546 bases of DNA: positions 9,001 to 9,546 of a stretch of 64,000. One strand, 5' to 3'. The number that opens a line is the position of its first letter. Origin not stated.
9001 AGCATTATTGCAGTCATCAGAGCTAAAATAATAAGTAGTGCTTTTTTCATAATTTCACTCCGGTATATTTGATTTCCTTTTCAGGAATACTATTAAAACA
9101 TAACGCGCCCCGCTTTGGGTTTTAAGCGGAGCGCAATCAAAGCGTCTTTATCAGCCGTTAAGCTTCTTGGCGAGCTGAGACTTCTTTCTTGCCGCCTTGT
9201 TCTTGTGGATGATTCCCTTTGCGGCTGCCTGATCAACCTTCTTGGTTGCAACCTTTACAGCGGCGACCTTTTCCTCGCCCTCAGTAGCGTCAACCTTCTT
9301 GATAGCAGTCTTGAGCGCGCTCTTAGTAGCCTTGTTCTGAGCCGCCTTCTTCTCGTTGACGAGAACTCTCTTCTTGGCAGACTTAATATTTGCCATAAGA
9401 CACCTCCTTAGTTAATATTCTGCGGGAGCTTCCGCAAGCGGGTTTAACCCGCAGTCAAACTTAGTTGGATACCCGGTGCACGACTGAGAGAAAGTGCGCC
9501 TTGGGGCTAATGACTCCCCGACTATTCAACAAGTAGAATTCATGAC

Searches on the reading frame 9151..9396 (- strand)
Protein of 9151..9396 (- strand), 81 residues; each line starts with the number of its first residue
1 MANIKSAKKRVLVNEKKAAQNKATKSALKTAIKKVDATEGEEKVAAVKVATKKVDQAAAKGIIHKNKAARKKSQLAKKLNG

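Call 18: find_encoding_contigs(protein=window:9151-9396:-, flank=6000, max_places=10)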
Protein window:9151-9396:- (81 aa): 8 contigs read that carry it; 8 places shown.
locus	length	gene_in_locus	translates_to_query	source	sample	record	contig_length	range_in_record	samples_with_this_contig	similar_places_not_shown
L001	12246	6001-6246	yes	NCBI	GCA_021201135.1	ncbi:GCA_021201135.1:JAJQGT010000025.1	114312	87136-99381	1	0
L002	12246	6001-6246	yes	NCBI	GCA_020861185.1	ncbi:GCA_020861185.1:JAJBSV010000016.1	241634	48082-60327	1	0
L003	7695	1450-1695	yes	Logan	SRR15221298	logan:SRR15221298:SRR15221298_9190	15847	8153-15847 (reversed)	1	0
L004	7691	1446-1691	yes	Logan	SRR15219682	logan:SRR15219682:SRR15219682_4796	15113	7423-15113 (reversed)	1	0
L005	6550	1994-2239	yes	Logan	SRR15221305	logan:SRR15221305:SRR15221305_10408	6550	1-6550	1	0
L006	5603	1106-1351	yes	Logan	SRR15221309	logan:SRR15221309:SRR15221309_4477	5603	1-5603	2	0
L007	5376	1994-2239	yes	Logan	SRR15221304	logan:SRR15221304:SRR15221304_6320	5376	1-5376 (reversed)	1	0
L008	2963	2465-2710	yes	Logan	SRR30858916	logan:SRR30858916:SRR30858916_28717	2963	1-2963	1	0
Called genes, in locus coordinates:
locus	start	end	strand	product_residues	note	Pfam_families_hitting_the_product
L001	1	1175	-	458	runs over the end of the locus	PF02878:PGM_PMM_I, PF02879:PGM_PMM_II, PF02880:PGM_PMM_III, PF00408:PGM_PMM_IV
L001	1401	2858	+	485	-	PF13416:SBP_bac_8 (weak)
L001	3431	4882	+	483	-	PF01547:SBP_bac_1 (weak)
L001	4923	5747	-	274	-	PF03418:Peptidase_A25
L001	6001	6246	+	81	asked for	-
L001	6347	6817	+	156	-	-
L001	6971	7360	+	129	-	PF02142:MGS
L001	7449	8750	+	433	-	PF13393:tRNA-synt_His, PF00152:tRNA-synt_2 (weak), PF00587:tRNA-synt_2b, PF03129:HGTP_anticodon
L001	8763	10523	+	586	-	PF01336:tRNA_anti-codon, PF00152:tRNA-synt_2, PF01409:tRNA-synt_2d (faint), PF02938:GAD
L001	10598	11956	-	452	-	PF01554:MatE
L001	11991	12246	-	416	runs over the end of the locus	-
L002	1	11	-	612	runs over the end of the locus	PF13522:GATase_6, PF13537:GATase_7, PF01380:SIS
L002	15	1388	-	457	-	PF02878:PGM_PMM_I, PF02879:PGM_PMM_II, PF02880:PGM_PMM_III, PF00408:PGM_PMM_IV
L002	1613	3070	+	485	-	-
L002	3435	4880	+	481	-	PF01547:SBP_bac_1 (weak)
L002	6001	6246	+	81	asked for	-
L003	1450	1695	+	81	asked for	-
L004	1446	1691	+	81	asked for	-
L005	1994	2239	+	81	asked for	-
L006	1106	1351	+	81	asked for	-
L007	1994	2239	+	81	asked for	-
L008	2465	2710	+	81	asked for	-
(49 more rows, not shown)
